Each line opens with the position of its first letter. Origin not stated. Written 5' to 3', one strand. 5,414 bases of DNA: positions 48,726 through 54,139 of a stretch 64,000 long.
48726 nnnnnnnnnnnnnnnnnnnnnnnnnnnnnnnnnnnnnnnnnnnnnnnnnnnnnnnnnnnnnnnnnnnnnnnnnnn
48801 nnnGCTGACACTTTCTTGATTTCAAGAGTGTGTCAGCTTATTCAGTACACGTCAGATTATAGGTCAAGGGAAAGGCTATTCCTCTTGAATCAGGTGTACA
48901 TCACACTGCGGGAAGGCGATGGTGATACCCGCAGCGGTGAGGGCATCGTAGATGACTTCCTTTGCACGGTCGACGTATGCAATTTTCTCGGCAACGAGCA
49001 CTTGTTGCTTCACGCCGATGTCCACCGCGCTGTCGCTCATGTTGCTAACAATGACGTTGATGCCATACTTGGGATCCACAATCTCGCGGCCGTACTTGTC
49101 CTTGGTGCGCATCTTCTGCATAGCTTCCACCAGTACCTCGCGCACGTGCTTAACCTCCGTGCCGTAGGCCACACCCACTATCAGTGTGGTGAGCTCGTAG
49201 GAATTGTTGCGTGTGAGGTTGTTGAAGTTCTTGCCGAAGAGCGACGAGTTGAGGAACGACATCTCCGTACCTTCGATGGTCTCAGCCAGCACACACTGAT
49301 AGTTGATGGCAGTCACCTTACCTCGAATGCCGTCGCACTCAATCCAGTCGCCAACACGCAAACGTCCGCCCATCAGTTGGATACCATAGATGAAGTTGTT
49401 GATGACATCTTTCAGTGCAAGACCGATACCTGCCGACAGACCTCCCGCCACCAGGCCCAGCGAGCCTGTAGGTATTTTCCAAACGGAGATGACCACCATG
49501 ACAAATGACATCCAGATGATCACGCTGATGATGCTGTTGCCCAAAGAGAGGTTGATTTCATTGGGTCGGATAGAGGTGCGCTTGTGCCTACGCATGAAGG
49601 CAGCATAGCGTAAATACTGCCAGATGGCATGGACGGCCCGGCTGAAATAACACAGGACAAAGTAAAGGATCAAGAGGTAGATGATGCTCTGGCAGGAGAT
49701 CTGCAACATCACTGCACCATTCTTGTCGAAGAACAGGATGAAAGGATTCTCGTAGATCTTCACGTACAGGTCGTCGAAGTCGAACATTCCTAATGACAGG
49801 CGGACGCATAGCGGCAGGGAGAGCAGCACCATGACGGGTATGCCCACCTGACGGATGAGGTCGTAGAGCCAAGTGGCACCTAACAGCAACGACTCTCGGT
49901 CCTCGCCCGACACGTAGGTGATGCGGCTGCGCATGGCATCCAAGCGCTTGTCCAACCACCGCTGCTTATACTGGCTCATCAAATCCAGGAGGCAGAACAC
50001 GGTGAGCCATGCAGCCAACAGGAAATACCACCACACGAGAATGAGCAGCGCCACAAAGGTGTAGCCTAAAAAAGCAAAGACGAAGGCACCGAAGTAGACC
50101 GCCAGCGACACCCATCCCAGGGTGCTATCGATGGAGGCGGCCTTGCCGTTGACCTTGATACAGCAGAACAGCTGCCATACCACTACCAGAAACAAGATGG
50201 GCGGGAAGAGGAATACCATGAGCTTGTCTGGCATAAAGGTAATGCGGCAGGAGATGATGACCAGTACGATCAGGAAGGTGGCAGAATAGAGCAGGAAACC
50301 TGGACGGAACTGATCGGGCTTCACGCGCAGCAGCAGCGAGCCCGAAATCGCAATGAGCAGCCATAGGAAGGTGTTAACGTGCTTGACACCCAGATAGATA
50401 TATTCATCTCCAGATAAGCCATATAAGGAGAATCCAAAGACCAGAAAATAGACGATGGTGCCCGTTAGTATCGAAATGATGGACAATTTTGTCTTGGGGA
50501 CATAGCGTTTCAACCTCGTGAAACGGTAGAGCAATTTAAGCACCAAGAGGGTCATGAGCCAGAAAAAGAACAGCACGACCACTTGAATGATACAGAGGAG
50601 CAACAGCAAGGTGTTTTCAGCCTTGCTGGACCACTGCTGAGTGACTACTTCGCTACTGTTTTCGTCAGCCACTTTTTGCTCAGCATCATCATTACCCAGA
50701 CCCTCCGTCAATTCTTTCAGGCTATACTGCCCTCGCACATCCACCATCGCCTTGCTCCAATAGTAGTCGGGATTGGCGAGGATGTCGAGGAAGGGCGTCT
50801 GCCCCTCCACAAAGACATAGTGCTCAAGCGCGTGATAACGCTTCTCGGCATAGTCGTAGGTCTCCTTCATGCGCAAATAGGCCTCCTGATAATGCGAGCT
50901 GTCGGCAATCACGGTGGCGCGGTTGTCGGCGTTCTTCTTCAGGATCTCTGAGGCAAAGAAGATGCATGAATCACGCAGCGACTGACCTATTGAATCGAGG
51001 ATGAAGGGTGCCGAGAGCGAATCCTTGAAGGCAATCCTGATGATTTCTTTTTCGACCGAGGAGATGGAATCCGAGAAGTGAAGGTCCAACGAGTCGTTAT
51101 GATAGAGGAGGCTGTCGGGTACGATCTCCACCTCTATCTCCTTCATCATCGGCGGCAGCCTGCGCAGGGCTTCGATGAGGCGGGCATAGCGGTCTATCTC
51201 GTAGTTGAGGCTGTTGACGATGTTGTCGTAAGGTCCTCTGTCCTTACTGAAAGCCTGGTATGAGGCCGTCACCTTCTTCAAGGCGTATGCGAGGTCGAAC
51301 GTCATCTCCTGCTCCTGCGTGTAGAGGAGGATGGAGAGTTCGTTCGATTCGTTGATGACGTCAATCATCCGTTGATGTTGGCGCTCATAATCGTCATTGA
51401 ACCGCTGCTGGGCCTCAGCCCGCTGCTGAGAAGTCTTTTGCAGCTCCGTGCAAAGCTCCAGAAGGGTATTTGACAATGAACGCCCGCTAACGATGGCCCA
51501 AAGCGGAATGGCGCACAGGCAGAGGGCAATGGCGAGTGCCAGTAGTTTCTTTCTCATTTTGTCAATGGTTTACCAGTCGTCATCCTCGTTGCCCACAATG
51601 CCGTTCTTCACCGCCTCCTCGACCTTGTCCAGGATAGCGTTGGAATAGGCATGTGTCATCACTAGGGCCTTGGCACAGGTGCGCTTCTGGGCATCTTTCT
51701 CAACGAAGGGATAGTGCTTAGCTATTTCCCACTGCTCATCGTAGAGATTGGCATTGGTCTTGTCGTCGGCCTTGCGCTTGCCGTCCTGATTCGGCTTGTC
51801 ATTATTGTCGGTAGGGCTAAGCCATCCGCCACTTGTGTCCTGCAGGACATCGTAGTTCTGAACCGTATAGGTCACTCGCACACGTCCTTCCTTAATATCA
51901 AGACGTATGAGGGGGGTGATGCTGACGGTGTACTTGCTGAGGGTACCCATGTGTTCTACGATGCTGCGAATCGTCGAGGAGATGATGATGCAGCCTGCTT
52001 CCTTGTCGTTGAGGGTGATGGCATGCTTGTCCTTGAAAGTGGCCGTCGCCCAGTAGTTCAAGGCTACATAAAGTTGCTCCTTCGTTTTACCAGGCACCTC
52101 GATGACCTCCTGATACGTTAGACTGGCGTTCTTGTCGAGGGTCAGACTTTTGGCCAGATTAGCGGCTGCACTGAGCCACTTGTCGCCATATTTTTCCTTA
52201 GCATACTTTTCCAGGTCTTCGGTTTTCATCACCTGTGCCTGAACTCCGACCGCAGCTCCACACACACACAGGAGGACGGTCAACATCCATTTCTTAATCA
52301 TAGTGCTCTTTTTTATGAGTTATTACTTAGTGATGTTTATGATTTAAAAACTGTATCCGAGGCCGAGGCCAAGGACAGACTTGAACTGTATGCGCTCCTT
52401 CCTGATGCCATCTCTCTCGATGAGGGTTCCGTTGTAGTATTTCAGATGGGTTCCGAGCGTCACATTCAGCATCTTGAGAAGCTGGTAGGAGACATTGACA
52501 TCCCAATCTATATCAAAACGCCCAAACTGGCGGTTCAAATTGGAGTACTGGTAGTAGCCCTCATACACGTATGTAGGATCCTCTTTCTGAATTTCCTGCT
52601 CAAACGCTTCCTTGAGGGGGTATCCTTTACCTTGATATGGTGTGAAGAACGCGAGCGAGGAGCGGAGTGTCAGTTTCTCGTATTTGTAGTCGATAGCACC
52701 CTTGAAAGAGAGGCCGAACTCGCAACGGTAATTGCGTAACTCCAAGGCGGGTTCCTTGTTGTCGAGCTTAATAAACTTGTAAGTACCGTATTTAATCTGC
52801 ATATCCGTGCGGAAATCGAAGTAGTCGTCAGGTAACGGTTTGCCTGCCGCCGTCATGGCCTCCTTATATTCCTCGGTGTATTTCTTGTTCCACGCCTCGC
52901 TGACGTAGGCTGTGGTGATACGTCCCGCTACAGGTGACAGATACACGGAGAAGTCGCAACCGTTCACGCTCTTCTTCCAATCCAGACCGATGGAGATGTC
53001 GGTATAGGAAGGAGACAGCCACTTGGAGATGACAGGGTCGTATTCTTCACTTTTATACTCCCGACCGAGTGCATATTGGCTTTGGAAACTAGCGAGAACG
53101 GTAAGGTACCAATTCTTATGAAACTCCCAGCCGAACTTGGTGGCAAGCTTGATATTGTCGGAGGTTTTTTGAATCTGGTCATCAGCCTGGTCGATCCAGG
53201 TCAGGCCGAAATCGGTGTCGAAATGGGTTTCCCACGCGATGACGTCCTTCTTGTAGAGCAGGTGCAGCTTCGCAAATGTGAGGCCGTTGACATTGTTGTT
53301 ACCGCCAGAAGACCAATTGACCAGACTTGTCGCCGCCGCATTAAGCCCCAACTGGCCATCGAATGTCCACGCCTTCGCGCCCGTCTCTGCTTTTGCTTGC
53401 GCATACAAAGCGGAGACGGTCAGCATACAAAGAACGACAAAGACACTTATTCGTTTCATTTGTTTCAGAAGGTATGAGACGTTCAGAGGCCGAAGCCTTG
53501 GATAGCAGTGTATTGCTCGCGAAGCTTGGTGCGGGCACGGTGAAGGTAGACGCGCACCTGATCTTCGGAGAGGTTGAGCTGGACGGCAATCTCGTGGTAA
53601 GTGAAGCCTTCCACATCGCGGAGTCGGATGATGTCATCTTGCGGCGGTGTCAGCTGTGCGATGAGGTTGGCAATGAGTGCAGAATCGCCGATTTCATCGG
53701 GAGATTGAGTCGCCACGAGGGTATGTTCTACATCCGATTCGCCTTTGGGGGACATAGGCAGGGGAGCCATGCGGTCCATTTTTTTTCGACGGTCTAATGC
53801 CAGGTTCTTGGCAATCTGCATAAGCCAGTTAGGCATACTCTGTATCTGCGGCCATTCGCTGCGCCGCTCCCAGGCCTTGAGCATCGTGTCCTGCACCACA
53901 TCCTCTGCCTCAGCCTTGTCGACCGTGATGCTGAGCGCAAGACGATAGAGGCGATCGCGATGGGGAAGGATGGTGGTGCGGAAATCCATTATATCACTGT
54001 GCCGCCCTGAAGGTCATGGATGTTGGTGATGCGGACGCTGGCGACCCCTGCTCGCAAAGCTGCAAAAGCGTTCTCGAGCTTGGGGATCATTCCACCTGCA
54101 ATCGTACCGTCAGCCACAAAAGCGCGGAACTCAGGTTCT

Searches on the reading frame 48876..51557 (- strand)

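Call 62: search_protein_families(library=pfam, proteins=[window:48876-51557:-], max_evalue=0.00001)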
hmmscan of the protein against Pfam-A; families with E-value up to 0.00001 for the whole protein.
window:48876-51557:- (893 aa): 1 family
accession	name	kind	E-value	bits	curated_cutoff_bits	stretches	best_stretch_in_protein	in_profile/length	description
PF00924.24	MS_channel_2nd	-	6.1e-09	36.3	20.2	1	717-783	1-68/68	Mechanosensitive ion channel, beta-domain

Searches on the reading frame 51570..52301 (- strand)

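Call 62: search_protein_families(library=pfam, proteins=[window:51570-52301:-], max_evalue=0.00001)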
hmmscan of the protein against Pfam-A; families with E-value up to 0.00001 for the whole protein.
window:51570-52301:- (243 aa): 1 family
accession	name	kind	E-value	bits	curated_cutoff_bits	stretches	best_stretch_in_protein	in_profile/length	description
PF14730.11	DUF4468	-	8.9e-15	55.3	22.6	1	63-150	1-90/92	Domain of unknown function (DUF4468) with TBP-like fold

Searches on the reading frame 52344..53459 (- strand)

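Call 62: search_protein_families(library=pfam, proteins=[window:52344-53459:-], max_evalue=0.00001)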
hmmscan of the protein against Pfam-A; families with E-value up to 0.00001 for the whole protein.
window:52344-53459:- (371 aa): 1 family
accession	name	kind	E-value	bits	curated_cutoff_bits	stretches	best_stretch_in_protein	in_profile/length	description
PF11276.14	DUF3078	-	1.6e-19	70.5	25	1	44-130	4-89/92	Protein of unknown function (DUF3078)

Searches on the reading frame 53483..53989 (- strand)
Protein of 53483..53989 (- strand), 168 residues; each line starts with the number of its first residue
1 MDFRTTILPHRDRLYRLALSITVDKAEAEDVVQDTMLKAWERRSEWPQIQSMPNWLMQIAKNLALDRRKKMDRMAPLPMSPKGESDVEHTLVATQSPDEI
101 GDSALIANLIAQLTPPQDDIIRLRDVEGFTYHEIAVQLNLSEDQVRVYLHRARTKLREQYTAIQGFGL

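Call 62: search_protein_families(library=pfam, proteins=[window:53483-53989:-], max_evalue=0.00001)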
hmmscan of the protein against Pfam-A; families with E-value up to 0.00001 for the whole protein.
window:53483-53989:- (168 aa): 3 families
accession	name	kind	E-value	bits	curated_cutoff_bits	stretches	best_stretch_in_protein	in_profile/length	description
PF08281.18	Sigma70_r4_2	-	4.1e-15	55.6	25.7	1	105-156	3-54/54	Sigma-70, region 4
PF04542.20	Sigma70_r2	-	2.8e-14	53.1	24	1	9-73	4-70/71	Sigma-70 region 2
PF04545.22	Sigma70_r4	-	2.5e-12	46.5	24.1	1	110-158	2-50/50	Sigma-70, region 4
